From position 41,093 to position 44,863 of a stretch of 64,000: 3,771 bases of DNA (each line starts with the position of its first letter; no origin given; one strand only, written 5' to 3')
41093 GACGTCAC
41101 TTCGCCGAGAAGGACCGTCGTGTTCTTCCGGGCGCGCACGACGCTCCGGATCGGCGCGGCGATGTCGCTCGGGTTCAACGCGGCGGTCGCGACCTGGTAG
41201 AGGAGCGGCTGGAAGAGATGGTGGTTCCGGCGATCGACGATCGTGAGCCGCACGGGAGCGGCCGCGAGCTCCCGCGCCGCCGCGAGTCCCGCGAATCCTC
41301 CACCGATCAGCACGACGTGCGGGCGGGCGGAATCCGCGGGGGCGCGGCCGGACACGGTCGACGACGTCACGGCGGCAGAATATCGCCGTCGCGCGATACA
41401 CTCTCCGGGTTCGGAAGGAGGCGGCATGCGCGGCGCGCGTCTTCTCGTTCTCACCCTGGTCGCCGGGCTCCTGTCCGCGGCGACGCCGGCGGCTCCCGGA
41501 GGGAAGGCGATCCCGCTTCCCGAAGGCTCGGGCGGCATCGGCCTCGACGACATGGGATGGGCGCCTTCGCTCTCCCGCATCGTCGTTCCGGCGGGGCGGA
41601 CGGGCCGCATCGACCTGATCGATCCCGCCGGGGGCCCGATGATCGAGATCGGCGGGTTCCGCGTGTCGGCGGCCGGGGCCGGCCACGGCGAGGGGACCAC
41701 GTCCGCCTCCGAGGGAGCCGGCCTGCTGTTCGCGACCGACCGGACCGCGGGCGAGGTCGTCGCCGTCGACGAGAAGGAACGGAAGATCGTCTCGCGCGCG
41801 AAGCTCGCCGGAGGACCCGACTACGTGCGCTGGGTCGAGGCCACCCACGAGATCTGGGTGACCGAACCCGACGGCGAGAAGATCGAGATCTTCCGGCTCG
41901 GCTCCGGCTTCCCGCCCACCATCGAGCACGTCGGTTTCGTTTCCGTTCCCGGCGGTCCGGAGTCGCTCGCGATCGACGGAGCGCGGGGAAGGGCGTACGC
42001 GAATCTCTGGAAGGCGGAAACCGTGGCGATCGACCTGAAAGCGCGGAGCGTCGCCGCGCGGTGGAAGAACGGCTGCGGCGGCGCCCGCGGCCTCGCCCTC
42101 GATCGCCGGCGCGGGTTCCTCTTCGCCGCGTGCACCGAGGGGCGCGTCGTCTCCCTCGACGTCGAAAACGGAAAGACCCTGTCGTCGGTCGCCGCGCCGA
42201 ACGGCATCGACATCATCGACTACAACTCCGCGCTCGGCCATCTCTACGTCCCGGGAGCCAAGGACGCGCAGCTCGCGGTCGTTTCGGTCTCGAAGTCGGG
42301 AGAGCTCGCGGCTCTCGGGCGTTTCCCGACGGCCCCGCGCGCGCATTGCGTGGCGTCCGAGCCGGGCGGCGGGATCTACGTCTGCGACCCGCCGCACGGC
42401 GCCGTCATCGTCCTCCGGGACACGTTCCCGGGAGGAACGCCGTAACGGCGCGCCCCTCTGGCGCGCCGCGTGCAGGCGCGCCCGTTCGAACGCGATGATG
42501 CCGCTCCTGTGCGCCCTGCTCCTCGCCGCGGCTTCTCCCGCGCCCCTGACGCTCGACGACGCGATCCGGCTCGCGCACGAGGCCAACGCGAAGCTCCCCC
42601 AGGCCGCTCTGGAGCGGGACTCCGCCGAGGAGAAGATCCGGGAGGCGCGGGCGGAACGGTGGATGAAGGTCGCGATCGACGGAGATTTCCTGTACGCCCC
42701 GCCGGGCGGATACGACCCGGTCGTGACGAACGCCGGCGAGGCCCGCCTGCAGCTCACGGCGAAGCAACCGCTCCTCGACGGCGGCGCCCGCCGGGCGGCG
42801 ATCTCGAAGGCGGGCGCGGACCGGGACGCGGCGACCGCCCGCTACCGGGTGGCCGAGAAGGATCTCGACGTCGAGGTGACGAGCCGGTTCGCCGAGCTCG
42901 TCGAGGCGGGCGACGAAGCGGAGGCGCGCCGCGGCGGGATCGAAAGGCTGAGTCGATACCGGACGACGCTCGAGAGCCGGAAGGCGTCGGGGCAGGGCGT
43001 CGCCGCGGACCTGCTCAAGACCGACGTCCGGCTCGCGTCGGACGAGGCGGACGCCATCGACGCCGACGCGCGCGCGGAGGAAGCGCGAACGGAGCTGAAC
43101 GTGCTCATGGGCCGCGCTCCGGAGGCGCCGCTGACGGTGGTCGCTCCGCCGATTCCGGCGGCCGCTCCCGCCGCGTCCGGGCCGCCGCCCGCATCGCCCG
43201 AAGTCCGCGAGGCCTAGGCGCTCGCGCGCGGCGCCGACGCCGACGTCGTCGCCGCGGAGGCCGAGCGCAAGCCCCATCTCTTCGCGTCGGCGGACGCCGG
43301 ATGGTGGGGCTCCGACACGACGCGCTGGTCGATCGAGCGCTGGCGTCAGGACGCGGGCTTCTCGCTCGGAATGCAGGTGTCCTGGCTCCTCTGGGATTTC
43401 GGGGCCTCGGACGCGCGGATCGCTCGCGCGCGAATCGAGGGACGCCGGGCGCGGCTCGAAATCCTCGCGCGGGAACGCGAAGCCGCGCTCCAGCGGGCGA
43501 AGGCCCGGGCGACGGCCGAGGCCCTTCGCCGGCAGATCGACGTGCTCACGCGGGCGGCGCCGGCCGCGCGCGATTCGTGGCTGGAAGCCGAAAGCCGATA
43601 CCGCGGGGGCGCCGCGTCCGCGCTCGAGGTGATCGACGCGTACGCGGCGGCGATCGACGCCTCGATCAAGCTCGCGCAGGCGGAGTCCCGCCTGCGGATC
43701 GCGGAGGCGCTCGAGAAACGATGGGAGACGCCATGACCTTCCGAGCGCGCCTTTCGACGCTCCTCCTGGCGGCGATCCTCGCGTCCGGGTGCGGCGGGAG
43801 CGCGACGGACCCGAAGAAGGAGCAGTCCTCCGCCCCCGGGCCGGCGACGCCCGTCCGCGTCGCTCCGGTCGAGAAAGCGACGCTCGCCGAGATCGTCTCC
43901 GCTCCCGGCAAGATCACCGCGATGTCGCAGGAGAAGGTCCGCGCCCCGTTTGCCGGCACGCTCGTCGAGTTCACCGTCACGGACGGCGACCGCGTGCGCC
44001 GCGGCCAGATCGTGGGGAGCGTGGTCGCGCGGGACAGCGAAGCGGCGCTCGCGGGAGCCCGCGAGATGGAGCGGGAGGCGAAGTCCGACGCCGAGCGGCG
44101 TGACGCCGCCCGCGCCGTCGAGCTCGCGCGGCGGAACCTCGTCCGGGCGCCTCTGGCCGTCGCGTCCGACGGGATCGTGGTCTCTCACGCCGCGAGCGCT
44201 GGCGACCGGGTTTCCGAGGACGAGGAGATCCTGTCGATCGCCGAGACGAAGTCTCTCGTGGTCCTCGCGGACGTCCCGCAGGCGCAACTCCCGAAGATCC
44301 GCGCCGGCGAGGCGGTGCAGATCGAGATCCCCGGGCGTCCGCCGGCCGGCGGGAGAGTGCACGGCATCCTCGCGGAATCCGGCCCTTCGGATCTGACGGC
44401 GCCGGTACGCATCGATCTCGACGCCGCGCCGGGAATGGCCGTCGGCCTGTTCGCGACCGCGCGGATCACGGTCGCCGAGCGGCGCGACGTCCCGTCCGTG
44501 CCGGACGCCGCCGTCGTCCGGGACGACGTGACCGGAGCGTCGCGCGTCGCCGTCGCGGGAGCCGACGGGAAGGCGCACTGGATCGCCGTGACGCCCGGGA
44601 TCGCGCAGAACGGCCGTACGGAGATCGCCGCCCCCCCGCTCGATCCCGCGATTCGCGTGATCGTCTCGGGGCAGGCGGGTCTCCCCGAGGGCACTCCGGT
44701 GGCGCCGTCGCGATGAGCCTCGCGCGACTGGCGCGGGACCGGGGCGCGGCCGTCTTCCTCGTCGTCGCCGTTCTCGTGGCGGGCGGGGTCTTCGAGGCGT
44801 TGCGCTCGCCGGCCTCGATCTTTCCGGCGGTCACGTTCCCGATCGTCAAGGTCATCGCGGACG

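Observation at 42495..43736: In-frame amber codon inside the outer-membrane factor of a czcCBA-type efflux operon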

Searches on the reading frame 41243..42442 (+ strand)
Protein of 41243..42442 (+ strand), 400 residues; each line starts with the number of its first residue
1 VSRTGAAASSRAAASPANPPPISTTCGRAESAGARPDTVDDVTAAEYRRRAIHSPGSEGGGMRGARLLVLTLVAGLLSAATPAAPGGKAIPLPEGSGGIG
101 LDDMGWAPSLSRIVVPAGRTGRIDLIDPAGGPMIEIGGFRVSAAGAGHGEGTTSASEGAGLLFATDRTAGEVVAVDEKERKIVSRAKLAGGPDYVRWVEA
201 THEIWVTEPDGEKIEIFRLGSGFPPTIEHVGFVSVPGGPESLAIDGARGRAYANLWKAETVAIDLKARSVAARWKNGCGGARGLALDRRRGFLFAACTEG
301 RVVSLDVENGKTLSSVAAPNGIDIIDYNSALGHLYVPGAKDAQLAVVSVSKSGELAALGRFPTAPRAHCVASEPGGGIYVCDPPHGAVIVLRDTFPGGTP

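Call 22: search_protein_families(library=pfam, proteins=[window:41243-42442:+], max_evalue=0.001)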
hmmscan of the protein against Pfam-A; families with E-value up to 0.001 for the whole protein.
window:41243-42442:+ (400 aa): 0 families

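Call 32: search_protein_families(library=ncbifam, proteins=[window:41243-42442:+], max_evalue=0.00001)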
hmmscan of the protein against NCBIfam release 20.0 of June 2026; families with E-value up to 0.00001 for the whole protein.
window:41243-42442:+ (400 aa): 1 family
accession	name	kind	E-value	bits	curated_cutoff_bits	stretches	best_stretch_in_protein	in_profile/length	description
NF052280.1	7_blade_YncE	equivalog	6.6e-08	31.7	400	1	240-351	174-288/338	7-bladed beta-propeller protein YncE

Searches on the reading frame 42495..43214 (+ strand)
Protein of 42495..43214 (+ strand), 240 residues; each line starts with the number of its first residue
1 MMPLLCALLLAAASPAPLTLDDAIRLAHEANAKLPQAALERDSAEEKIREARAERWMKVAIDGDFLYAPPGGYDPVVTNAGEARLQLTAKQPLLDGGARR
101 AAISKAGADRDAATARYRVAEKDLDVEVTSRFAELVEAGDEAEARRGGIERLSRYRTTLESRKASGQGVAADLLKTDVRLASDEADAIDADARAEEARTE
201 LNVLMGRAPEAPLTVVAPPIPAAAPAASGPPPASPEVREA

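Call 4: search_protein_families(library=pfam, proteins=[window:42495-43214:+], max_evalue=0.01)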
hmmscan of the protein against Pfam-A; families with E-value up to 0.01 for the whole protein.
window:42495-43214:+ (240 aa): 1 family
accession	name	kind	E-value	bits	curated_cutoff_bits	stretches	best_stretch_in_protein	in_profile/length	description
PF02321.23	OEP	-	2.1e-22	80.3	22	1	20-206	1-187/187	Outer membrane efflux protein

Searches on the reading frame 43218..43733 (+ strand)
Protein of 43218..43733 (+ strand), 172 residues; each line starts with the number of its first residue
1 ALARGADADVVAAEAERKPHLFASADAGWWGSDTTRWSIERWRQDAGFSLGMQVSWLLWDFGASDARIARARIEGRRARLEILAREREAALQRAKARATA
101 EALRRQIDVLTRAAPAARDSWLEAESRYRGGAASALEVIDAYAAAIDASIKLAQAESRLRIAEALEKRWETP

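Call 4: search_protein_families(library=pfam, proteins=[window:43218-43733:+], max_evalue=0.01)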
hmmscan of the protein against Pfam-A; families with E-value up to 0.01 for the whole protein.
window:43218-43733:+ (172 aa): 1 family
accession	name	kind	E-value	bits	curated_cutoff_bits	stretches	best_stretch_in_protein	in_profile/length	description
PF02321.23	OEP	-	4.2e-18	66.3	22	1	4-164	23-180/187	Outer membrane efflux protein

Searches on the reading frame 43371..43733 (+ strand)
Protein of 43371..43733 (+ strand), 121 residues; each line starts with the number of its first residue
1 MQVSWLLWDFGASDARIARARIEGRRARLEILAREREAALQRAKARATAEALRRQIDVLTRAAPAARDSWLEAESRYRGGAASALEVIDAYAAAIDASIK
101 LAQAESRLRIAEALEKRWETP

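Call 34: list_cluster_members(proteins=[P0031, window:43371-43733:+, window:43721-44713:+, window:43733-44713:+, window:44713-47736:+])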
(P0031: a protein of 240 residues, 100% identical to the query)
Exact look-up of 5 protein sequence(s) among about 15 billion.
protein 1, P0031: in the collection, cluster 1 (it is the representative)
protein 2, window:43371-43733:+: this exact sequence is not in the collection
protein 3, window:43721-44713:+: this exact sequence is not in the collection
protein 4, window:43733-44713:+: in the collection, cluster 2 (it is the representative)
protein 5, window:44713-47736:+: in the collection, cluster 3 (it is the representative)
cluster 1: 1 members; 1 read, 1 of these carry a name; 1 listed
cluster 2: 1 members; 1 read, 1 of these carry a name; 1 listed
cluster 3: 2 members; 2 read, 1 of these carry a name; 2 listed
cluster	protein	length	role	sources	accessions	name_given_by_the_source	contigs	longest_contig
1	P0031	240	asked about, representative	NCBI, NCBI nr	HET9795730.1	MAG TPA: TolC family protein [Thermoanaerobaculia bacterium] | TolC family protein [Thermoanaerobaculia bacterium]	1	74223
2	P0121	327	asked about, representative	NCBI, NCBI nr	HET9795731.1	MAG TPA: HlyD family efflux transporter periplasmic adaptor subunit [Thermoanaerobaculia ... | HlyD family efflux transporter periplasmic adaptor subunit [Thermoanaerobaculia bacterium]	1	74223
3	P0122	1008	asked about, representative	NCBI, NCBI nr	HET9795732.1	MAG TPA: efflux RND transporter permease subunit [Thermoanaerobaculia bacterium] | efflux RND transporter permease subunit [Thermoanaerobaculia bacterium]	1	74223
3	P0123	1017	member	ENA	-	-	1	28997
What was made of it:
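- Closest known: Ordinary bacterial pseudogenes or null alleles caused by a single nonsense mutation. Different: The source annotation did not flag it as a pseudogene and deposited the 240-aa stub as a protein (call 34).
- The record is a third-party metagenome-assembled genome (call 34).
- Tried and rejected: The source was instead identified through the cluster look-up (call 34).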

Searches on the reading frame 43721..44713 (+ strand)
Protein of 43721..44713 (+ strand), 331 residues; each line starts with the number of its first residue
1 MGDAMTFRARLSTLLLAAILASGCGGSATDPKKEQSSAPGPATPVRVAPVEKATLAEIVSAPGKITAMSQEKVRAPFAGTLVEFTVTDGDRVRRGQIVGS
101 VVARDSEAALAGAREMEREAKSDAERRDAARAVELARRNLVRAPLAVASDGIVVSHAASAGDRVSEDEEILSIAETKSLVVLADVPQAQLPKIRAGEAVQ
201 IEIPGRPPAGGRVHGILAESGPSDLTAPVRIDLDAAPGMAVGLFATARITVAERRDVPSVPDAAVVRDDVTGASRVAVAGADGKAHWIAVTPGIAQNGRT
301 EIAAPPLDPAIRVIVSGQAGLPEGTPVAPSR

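Call 4: search_protein_families(library=pfam, proteins=[window:43733-44713:+], max_evalue=0.01)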
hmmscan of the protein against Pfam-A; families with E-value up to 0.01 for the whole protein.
window:43733-44713:+ (327 aa): 4 families
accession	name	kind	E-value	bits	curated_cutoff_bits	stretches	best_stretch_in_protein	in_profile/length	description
PF13437.12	HlyD_3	-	2.3e-15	57.7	22.2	1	145-232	6-96/106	HlyD family secretion protein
PF16576.10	HlyD_D23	-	4.3e-15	56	30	1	129-230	99-202/214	Barrel-sandwich domain of CusB or HlyD membrane-fusion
PF13533.13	Biotin_lipoyl_2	-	0.00033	20.8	29.8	1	68-93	2-27/32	Biotin-lipoyl like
PF00364.28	Biotin_lipoyl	-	0.00077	19.7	22.1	0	68-94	2-33/73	Biotin-requiring enzyme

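Call 32: search_protein_families(library=ncbifam, proteins=[window:43721-44713:+], max_evalue=0.00001)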
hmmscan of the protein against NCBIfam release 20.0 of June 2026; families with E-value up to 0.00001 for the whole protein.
window:43721-44713:+ (331 aa): 14 families
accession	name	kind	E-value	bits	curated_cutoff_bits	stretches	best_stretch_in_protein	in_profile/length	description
TIGR01730.1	RND_mfp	subfamily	4.2e-26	91.7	94.9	2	133-328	125-320/322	efflux RND transporter periplasmic adaptor subunit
TIGR00999.1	8a0102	subfamily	2.2e-17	63.1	319.3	1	108-268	65-221/271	CzcB/NccB family metal efflux transporter periplasmic adaptor subunit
NF000272.2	OqxA_adapt_sub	exception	2.3e-10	40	835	0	13-141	16-140/391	multidrug efflux RND transporter periplasmic adaptor subunit OqxA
TIGR00998.1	8a0101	subfamily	2.8e-10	39.7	390.8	1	118-203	180-265/334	EmrA/EmrK family multidrug efflux transporter periplasmic adaptor subunit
NF033138.2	RND-peri-MexC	equivalog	2.9e-10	39.8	625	0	12-127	10-118/375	MexC family multidrug efflux RND transporter periplasmic adaptor subunit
NF007785.0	PRK10476.1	equivalog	1.6e-09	37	376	1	115-215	181-283/347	multidrug transporter subunit MdtN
TIGR02971.1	heterocyst_DevB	subfamily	3.4e-08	33.3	129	1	120-214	182-276/327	ABC exporter membrane fusion protein, DevB family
NF008606.0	PRK11578.1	equivalog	1.8e-07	30.6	342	0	41-142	32-131/371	macrolide transporter subunit MacA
NF008589.1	PRK11556.1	equivalog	1.8e-07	30.4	391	1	39-143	53-159/392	MdtA/MuxA family multidrug efflux RND transporter periplasmic adaptor subunit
NF008814.0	PRK11854.1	equivalog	2.2e-07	29.7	722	1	72-177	149-247/637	pyruvate dehydrogenase complex dihydrolipoyllysine-residue acetyltransferase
NF002939.0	PRK03598.1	equivalog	6.8e-07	28.8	393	0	110-207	173-269/332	secretion protein HlyD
NF007132.1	PRK09578.1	equivalog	1.1e-06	27.7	512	1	8-136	8-127/396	MexX/AxyX family multidrug efflux RND transporter periplasmic adaptor subunit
NF045680.1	DiMtlExpIhpB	equivalog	3.9e-06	26.1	450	0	143-256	138-253/326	divalent metal ion exporter adaptor subunit IhpB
TIGR01843.1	type_I_hlyD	subfamily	6.5e-06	25.4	208.65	0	53-134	25-107/422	HlyD family type I secretion periplasmic adaptor subunit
